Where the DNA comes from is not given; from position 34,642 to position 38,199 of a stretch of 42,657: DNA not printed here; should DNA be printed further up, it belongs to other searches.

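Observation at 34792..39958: Translationally coupled trio (GT2-fused polytopic giant + four-module DUF5719-like exoprotein + membrane CxxC thioredoxin-fold protein): candidate uncharacterised envelope-glycan machine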

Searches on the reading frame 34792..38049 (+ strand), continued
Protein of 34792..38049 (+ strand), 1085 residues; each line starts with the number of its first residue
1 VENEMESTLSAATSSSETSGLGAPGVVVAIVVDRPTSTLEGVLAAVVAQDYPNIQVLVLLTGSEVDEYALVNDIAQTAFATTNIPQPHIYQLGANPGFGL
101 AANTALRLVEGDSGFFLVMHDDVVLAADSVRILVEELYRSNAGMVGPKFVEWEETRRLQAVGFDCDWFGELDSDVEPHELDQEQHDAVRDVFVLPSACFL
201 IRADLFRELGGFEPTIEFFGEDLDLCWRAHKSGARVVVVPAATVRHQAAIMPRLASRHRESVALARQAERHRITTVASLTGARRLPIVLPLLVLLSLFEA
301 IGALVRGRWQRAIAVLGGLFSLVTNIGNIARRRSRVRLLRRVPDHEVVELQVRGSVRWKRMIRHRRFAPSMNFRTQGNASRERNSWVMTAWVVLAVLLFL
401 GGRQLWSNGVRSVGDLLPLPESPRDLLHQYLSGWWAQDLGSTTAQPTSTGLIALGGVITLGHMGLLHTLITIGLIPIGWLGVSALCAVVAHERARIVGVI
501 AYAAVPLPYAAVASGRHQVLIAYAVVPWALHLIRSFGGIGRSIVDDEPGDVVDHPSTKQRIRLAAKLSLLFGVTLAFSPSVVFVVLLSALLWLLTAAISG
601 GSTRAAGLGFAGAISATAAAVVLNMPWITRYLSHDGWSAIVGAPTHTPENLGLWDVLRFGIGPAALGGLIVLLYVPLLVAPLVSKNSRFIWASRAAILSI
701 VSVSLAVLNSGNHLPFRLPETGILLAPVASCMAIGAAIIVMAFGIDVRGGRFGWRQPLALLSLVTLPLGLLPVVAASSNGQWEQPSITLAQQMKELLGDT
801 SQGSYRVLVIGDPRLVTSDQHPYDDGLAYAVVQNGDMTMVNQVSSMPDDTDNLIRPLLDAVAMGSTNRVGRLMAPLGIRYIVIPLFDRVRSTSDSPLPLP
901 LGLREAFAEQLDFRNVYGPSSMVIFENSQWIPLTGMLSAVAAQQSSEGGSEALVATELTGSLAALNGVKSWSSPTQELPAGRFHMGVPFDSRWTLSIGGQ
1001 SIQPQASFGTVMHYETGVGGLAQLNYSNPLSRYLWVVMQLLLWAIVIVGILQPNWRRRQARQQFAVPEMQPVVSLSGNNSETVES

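Call 74: search_protein_families(library=ncbifam, alignment_id=A4, max_evalue=0.01)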
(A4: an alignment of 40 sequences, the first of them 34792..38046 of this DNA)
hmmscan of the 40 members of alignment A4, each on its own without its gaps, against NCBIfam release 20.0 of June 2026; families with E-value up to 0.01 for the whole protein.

A. member 1, window:34792-38046:+ (1085 aa): 5 families
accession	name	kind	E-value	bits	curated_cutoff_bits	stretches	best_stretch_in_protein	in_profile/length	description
TIGR03965.1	mycofact_glyco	equivalog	7.9e-15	54.7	280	1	24-355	74-376/467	mycofactocin biosynthesis glycosyltransferase MftF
TIGR01556.1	rhamnosyltran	subfamily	0.00011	21.5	200.55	1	81-247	41-201/281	rhamnosyltransferase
TIGR03937.1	PgaC_IcaA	equivalog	0.00053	19.1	422.3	0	23-140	44-153/407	poly-beta-1,6-N-acetyl-D-glucosamine synthase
NF041875.1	EPS_EpsD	equivalog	0.0011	18.5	370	1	32-248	8-208/325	exopolysaccharide biosynthesis glycosyltransferase EpsD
TIGR04283.1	glyco_like_mftF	equivalog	0.0017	18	182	1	198-241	140-180/221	TIGR04283 family arsenosugar biosynthesis glycosyltransferase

B. families by the number of members that match (of 40 scanned): 16 families
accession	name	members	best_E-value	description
TIGR03965.1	mycofact_glyco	33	2e-20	mycofactocin biosynthesis glycosyltransferase MftF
TIGR03937.1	PgaC_IcaA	16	5e-06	poly-beta-1,6-N-acetyl-D-glucosamine synthase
NF041875.1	EPS_EpsD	13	3.7e-13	exopolysaccharide biosynthesis glycosyltransferase EpsD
TIGR04283.1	glyco_like_mftF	12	7.6e-06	TIGR04283 family arsenosugar biosynthesis glycosyltransferase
TIGR01556.1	rhamnosyltran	10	2e-08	rhamnosyltransferase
NF041394.1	GtaseAglG_Halo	10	3.9e-06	glucosyl-dolichyl phosphate glucuronosyltransferase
NF047590.1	GlcsyltransPgfM2Strep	7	5.7e-05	glycosyltransferase PgfM2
NF047589.1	GlcsyltransPgfM1Strep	5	3.5e-05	glycosyltransferase PgfM1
NF050113.1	gal_furan_GlfT1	4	5.2e-06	galactofuranosyltransferase GlfT1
TIGR03469.1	HpnB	3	2e-08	hopene-associated glycosyltransferase HpnB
TIGR03472.1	HpnI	3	0.00027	bacteriohopanetetrol glucosamine biosynthesis glycosyltransferase HpnI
TIGR04242.1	nodulat_NodC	3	0.0014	chitooligosaccharide synthase NodC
NF045692.1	OglycostaseCruG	1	6.3e-05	2'-O-glycosyltransferase CruG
NF038299.1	EPS_HpsN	1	0.00037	hormogonium polysaccharide biosynthesis glycosyltransferase HpsN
TIGR03111.1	glyc2_xrt_Gpos1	1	0.0026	TIGR03111 family XrtG-associated glycosyltransferase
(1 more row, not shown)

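Call 76: search_protein_families(library=ncbifam, proteins=[P0072, P0075, P0084, P0087, P0091, P0092, P0097, P0101], max_evalue=0.01)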
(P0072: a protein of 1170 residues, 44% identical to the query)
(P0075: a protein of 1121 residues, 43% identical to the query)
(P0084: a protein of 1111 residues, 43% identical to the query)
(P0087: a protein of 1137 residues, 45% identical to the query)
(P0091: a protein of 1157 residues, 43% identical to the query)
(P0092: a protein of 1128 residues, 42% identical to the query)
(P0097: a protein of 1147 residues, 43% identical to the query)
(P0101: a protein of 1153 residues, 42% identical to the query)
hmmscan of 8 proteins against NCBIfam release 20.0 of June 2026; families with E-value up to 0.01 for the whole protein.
P0072 (1170 aa): 1 family
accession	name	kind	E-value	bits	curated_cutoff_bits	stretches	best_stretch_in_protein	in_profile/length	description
TIGR03965.1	mycofact_glyco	equivalog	7.4e-12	44.9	280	1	24-241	81-296/467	mycofactocin biosynthesis glycosyltransferase MftF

P0075 (1121 aa): 1 family
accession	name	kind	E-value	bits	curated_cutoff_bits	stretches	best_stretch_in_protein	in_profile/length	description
TIGR03965.1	mycofact_glyco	equivalog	2.8e-13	49.5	280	1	33-365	90-408/467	mycofactocin biosynthesis glycosyltransferase MftF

P0084 (1111 aa): 4 families
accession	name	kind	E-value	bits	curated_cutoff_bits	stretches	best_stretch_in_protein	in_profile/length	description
TIGR03965.1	mycofact_glyco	equivalog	1.9e-13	50.1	280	1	10-365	75-416/467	mycofactocin biosynthesis glycosyltransferase MftF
TIGR03937.1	PgaC_IcaA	equivalog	0.0018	17.3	422.3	1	11-219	46-247/407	poly-beta-1,6-N-acetyl-D-glucosamine synthase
TIGR03472.1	HpnI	equivalog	0.003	16.5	310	1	23-250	55-278/373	bacteriohopanetetrol glucosamine biosynthesis glycosyltransferase HpnI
NF041394.1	GtaseAglG_Halo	equivalog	0.006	15.9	440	0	9-204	3-196/304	glucosyl-dolichyl phosphate glucuronosyltransferase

P0087 (1137 aa): 0 families

P0091 (1157 aa): 1 family
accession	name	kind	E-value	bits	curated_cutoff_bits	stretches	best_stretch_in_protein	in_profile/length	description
TIGR03965.1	mycofact_glyco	equivalog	1.2e-13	50.8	280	1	85-335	145-377/467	mycofactocin biosynthesis glycosyltransferase MftF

P0092 (1128 aa): 2 families
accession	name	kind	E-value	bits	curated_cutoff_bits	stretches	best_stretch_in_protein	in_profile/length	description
TIGR03965.1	mycofact_glyco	equivalog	2.6e-14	53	280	1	8-368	73-419/467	mycofactocin biosynthesis glycosyltransferase MftF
NF047590.1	GlcsyltransPgfM2Strep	equivalog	0.0096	14.1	1500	0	962-1030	809-877/884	glycosyltransferase PgfM2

P0097 (1147 aa): 2 families
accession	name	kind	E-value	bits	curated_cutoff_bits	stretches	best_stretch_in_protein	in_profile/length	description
TIGR03965.1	mycofact_glyco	equivalog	1.6e-15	56.9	280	1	8-346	73-392/467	mycofactocin biosynthesis glycosyltransferase MftF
NF047590.1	GlcsyltransPgfM2Strep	equivalog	0.00037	18.8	1500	1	936-1034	777-876/884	glycosyltransferase PgfM2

P0101 (1153 aa): 2 families
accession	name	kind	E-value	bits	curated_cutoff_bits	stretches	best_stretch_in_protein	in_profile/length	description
TIGR03965.1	mycofact_glyco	equivalog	6.2e-14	51.7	280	1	8-357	73-408/467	mycofactocin biosynthesis glycosyltransferase MftF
NF047590.1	GlcsyltransPgfM2Strep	equivalog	0.0037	15.5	1500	1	962-1017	809-865/884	glycosyltransferase PgfM2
